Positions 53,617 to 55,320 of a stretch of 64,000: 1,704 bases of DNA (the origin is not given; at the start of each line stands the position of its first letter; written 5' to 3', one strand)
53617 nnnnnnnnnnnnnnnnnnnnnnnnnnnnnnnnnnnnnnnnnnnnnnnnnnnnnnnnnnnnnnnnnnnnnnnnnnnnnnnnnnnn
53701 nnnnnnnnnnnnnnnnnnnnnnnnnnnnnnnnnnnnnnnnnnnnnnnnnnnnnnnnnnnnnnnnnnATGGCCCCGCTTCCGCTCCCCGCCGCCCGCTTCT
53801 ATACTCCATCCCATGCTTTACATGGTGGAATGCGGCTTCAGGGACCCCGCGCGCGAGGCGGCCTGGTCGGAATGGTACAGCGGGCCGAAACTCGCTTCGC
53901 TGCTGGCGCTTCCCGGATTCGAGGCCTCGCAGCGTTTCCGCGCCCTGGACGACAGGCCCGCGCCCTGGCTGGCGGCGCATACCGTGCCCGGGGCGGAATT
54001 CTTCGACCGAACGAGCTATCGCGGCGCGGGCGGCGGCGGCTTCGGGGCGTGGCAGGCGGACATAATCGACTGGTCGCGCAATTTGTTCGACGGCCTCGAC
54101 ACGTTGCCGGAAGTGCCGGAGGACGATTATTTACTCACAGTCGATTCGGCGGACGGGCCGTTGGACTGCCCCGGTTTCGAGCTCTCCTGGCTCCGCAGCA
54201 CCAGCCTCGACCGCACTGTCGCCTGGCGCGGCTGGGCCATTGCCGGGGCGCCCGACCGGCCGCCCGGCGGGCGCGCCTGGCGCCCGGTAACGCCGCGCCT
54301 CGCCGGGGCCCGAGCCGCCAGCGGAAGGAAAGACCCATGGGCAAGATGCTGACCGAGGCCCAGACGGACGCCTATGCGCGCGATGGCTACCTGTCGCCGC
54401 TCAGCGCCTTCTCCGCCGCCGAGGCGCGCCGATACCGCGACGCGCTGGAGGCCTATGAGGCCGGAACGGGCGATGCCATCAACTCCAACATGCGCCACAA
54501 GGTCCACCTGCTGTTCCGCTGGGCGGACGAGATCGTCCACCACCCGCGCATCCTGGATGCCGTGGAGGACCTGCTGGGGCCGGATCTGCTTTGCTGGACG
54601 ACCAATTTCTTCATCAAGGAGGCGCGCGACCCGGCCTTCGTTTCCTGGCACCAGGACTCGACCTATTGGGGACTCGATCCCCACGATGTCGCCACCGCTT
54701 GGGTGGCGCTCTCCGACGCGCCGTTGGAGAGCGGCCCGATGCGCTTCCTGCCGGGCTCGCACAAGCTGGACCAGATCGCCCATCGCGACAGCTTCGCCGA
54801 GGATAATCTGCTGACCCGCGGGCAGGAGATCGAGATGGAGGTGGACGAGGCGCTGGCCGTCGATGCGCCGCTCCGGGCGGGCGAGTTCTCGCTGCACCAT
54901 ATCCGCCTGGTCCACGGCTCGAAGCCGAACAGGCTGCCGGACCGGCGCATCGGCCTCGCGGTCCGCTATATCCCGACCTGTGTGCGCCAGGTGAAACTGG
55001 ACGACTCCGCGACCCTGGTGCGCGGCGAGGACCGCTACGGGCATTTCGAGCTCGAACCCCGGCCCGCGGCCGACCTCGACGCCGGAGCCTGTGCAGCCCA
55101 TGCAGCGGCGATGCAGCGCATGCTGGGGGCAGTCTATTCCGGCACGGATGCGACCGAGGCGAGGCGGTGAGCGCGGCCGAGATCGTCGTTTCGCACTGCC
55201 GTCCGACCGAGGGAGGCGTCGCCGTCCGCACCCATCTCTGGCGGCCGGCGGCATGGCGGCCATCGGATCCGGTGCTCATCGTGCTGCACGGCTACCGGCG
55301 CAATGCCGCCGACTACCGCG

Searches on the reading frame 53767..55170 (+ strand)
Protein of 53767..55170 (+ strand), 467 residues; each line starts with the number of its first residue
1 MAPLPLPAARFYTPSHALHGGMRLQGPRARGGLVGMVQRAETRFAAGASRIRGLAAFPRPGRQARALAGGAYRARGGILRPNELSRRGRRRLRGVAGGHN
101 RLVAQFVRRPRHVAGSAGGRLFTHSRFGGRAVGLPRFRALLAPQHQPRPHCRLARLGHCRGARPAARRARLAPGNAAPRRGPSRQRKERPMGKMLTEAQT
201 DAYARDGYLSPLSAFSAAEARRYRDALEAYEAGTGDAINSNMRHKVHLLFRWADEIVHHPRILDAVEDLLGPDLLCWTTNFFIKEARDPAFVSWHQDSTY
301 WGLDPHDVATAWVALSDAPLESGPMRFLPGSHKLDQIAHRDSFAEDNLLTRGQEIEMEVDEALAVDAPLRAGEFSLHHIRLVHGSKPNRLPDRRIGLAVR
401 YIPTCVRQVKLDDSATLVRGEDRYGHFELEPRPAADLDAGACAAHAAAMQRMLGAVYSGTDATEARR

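Call 81: search_protein_families(library=pfam, proteins=[window:53767-55170:+], max_evalue=0.0001)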
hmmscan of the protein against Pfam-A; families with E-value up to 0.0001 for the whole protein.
window:53767-55170:+ (467 aa): 1 family
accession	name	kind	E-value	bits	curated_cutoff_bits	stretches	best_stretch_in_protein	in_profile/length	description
PF05721.19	PhyH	-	6.3e-32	112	22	1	203-394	1-211/213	Phytanoyl-CoA dioxygenase (PhyH)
